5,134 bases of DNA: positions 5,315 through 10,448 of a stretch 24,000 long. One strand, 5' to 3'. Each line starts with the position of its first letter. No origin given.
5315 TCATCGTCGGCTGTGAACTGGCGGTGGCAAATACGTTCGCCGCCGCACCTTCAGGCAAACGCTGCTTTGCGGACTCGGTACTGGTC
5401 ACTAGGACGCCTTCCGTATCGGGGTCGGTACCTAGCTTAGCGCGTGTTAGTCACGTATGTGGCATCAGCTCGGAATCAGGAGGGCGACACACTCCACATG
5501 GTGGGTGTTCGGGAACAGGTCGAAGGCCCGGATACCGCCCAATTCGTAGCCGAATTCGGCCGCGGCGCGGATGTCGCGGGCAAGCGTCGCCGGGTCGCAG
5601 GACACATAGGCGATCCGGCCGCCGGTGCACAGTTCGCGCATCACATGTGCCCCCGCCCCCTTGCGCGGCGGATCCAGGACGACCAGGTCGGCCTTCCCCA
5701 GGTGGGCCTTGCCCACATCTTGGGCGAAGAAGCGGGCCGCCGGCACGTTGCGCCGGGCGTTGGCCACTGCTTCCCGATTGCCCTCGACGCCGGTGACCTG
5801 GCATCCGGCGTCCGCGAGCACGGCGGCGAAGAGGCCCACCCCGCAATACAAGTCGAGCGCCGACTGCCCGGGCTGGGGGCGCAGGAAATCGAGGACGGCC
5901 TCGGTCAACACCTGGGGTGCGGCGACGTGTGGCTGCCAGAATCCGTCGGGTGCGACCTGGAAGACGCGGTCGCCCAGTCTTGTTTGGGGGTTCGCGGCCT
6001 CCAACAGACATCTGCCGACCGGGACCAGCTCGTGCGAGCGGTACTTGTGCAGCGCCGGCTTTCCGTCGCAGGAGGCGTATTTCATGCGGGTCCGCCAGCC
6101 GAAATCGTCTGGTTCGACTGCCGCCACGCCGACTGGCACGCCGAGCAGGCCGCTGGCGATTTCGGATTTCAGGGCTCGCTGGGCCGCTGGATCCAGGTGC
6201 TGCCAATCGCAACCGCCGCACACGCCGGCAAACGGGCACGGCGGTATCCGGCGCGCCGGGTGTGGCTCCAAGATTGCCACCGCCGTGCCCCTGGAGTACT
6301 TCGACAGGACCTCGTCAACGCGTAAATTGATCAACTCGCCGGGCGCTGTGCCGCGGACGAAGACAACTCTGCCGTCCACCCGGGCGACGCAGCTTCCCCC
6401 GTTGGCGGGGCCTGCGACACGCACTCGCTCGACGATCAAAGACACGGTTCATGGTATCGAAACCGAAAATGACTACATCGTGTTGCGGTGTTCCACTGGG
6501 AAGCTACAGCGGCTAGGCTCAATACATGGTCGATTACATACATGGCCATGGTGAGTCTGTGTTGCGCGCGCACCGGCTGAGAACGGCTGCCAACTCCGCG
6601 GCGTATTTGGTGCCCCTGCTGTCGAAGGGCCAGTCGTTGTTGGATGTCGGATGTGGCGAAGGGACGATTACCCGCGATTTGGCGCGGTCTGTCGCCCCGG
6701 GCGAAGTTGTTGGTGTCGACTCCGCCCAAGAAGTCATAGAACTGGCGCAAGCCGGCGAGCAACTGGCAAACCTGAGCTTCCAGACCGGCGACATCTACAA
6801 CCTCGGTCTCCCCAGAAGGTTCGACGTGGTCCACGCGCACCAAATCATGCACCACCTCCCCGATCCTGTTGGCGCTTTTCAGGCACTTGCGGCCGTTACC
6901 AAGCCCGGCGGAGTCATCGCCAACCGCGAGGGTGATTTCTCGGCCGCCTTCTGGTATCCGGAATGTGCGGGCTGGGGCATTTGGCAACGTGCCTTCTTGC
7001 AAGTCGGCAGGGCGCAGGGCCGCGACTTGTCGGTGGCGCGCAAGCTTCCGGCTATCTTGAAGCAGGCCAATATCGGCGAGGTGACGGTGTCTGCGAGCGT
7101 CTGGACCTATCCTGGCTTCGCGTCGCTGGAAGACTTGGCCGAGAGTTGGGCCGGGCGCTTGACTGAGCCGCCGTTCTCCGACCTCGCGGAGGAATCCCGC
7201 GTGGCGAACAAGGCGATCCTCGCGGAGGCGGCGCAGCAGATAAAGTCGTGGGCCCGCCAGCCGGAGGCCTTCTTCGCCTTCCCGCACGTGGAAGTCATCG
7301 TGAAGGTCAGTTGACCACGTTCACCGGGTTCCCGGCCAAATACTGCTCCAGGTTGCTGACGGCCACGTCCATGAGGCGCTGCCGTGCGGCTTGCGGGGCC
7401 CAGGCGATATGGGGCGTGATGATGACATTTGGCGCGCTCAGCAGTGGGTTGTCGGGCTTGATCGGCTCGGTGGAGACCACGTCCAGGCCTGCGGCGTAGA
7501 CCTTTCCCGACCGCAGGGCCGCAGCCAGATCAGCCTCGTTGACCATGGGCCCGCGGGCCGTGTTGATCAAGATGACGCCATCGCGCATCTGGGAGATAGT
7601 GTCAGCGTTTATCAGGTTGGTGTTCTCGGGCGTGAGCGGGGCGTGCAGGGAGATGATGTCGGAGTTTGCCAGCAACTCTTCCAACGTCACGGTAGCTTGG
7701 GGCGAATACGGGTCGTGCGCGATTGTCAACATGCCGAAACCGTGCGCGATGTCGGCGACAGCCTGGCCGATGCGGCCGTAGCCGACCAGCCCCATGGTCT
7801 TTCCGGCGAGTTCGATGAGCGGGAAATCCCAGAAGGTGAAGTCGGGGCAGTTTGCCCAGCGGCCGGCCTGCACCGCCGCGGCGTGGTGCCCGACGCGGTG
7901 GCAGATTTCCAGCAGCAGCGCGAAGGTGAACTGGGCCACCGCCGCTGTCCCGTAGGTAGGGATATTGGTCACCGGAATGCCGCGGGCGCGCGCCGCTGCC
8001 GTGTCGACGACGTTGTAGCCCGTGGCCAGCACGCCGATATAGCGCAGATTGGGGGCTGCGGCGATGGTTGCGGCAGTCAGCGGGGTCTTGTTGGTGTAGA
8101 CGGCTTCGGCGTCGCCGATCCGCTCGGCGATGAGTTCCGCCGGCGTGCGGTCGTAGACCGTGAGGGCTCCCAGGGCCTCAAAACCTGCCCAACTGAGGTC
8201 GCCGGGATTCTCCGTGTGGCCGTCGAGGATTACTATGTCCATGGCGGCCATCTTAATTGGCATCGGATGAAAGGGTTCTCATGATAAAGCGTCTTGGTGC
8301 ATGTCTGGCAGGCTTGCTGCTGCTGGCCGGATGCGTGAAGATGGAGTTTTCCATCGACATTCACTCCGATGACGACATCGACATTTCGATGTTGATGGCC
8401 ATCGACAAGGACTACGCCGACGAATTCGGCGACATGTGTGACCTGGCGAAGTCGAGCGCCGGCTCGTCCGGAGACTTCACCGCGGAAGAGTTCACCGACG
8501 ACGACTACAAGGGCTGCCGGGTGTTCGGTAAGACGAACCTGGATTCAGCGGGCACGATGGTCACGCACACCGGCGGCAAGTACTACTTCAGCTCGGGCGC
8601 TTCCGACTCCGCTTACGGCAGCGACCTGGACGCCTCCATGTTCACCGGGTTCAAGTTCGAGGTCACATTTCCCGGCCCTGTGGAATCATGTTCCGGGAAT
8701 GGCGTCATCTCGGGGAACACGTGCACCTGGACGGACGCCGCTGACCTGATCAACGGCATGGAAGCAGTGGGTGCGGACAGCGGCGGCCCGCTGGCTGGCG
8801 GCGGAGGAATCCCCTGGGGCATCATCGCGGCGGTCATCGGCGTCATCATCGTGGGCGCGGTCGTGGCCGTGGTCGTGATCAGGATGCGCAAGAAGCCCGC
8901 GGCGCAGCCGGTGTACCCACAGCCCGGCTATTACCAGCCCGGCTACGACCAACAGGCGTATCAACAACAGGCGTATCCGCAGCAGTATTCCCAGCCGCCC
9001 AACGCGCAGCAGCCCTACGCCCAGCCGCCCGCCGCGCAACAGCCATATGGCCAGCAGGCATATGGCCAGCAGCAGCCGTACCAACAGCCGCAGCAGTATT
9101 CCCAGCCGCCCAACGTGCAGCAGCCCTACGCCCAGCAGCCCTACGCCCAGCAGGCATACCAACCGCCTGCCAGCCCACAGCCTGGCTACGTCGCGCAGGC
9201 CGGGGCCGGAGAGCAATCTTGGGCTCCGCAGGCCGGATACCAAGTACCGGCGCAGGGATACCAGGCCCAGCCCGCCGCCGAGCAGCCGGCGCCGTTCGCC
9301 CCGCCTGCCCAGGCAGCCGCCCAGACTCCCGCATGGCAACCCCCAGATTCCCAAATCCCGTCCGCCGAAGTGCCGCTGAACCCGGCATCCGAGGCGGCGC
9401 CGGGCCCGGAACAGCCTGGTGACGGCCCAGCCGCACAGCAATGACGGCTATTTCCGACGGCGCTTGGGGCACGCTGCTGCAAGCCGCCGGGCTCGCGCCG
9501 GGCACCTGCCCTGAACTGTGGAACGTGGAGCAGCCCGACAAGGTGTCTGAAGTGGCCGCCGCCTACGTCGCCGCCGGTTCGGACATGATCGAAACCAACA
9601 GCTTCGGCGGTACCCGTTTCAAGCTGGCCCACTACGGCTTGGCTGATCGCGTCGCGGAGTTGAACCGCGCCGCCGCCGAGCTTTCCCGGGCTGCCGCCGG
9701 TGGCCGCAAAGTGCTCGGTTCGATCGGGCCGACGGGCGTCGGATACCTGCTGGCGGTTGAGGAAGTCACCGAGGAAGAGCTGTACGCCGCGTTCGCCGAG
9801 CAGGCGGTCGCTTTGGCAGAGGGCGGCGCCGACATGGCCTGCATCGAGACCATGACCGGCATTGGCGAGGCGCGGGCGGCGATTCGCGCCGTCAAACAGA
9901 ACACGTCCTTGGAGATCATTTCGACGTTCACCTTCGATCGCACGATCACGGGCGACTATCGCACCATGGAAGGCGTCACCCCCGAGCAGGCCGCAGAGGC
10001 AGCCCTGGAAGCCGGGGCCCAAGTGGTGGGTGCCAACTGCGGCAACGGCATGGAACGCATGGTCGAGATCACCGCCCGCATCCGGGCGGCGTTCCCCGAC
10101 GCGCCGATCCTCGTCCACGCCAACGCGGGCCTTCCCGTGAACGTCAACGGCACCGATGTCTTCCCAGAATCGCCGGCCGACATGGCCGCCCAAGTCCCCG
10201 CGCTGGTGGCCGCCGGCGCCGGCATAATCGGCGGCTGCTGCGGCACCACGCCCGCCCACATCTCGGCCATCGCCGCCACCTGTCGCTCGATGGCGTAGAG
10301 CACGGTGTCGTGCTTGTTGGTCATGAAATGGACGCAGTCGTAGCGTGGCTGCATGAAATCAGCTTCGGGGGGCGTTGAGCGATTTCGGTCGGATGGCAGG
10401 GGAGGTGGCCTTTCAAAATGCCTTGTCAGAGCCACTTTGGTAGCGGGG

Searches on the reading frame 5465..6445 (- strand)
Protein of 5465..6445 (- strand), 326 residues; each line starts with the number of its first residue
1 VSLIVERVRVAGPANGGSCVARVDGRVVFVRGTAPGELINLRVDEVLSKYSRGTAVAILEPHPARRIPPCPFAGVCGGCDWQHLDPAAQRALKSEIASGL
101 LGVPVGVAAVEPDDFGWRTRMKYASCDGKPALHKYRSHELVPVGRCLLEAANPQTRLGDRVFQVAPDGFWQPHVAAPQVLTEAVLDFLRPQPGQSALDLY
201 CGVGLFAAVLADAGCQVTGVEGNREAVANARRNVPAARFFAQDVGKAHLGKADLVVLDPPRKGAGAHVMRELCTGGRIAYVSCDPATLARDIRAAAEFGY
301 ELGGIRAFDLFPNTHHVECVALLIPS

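Call 24: search_protein_families(library=pfam, proteins=[window:5465-6445:-], max_evalue=0.001)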
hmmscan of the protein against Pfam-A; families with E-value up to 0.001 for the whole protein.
window:5465-6445:- (326 aa): 7 families
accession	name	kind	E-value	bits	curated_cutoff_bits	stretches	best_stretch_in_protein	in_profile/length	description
PF05958.17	tRNA_U5-meth_tr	-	1.3e-15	57.8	23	2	253-323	285-354/357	tRNA (Uracil-5-)-methyltransferase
PF01938.26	TRAM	-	1.5e-09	38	21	1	6-56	8-61/61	TRAM domain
PF05175.20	MTS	-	1.1e-07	32.1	23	1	181-269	20-119/170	Methyltransferase small domain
PF13649.12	Methyltransf_25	-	3.4e-06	28.1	27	1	197-256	2-69/97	Methyltransferase domain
PF13489.12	Methyltransf_23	-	5e-05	23.5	27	1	180-256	9-86/164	Methyltransferase domain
PF08241.18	Methyltransf_11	-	6.1e-05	24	21.2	1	197-246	1-53/95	Methyltransferase domain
PF01135.25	PCMT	-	0.00098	19.4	20.3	0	174-235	56-119/210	Protein-L-isoaspartate(D-aspartate) O-methyltransferase (PCMT)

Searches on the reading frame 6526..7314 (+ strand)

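Call 24: search_protein_families(library=pfam, proteins=[window:6526-7314:+], max_evalue=0.001)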
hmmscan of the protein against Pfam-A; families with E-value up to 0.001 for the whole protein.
window:6526-7314:+ (262 aa): 8 families
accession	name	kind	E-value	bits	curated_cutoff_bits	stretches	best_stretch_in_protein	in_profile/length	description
PF13847.12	Methyltransf_31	-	2e-21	76.6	27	1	33-137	2-113/145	Methyltransferase domain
PF13649.12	Methyltransf_25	-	5.1e-19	69.2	27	1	39-129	2-97/97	Methyltransferase domain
PF08241.18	Methyltransf_11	-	6.6e-19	68.8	21.2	1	39-132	1-94/95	Methyltransferase domain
PF08242.18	Methyltransf_12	-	1.6e-16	61.2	30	1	39-131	1-98/98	Methyltransferase domain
PF13489.12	Methyltransf_23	-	4.8e-15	56.1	27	1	15-131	3-114/164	Methyltransferase domain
PF05175.20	MTS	-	2.5e-06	27.7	23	1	26-102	21-102/170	Methyltransferase small domain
PF01209.24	Ubie_methyltran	-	5.3e-05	23.1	20.1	1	33-132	46-150/233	ubiE/COQ5 methyltransferase family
PF01135.25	PCMT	-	0.00014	22.2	20.3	1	22-89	63-132/210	Protein-L-isoaspartate(D-aspartate) O-methyltransferase (PCMT)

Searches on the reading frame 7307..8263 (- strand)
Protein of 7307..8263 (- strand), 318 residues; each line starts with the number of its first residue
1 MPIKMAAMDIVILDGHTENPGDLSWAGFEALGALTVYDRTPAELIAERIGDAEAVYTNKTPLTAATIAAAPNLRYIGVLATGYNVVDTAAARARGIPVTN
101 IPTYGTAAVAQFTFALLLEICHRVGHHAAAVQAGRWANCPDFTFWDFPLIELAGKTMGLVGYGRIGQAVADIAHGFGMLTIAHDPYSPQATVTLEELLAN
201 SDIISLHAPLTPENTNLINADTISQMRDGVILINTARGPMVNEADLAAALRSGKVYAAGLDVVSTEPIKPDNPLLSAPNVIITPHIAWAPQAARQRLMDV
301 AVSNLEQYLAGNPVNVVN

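Call 24: search_protein_families(library=pfam, proteins=[window:7307-8263:-], max_evalue=0.001)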
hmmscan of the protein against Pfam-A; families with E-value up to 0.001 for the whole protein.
window:7307-8263:- (318 aa): 2 families
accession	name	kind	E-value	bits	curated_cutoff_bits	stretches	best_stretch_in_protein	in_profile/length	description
PF02826.25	2-Hacid_dh_C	-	4.1e-58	196.1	25.1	1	114-287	1-178/178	D-isomer specific 2-hydroxyacid dehydrogenase, NAD binding domain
PF00389.36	2-Hacid_dh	-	5.2e-25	88.1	24.6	1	33-318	21-134/134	D-isomer specific 2-hydroxyacid dehydrogenase, catalytic domain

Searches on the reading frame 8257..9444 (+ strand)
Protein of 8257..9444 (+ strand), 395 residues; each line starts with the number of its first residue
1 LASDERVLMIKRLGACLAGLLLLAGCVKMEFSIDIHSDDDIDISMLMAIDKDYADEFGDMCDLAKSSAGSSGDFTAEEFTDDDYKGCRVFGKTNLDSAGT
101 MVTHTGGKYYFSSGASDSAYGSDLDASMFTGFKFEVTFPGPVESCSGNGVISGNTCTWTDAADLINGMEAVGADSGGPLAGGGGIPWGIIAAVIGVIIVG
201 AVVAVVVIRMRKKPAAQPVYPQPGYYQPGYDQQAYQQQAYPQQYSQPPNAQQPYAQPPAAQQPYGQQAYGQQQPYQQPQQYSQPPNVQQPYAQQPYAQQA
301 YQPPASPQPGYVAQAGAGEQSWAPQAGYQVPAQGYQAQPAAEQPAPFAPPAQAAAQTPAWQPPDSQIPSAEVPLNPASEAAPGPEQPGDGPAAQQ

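Call 24: search_protein_families(library=pfam, proteins=[window:8257-9444:+], max_evalue=0.001)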
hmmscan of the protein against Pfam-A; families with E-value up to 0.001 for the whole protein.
window:8257-9444:+ (395 aa): 1 family
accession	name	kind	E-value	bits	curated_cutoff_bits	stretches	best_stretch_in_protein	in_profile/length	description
PF21946.1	LppM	-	1.1e-11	45.6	27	1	28-172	1-151/153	LppM domain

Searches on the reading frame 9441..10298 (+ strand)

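Call 24: search_protein_families(library=pfam, proteins=[window:9441-10298:+], max_evalue=0.001)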
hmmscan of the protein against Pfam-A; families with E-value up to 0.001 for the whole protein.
window:9441-10298:+ (285 aa): 1 family
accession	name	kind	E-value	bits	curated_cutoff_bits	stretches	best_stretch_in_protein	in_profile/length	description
PF02574.22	S-methyl_trans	-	5.2e-67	227.1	22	1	4-280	2-282/283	Homocysteine S-methyltransferase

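Call 72: search_protein_families(library=ncbifam, proteins=[window:9441-10298:+], max_evalue=0.00001)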
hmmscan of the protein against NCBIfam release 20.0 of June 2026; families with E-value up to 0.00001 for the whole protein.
window:9441-10298:+ (285 aa): 5 families
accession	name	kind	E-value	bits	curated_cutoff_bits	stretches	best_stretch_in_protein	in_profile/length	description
NF006396.0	PRK08645.1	equivalog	3.3e-71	240.2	453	1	4-282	14-285/611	bifunctional homocysteine S-methyltransferase/methylenetetrahydrofolate reductase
NF005718.0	PRK07534.1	equivalog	9.4e-64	215.8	338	1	4-280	17-293/337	betaine--homocysteine S-methyltransferase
TIGR02082.1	metH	equivalog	4.9e-48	163.5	1010.85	1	4-282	7-313/1182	methionine synthase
NF007024.0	PRK09490.1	equivalog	1.3e-40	139.1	1497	1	25-283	58-331/1234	methionine synthase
NF007020.0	PRK09485.1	equivalog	4.6e-26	91.6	215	1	4-282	15-304/306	homocysteine S-methyltransferase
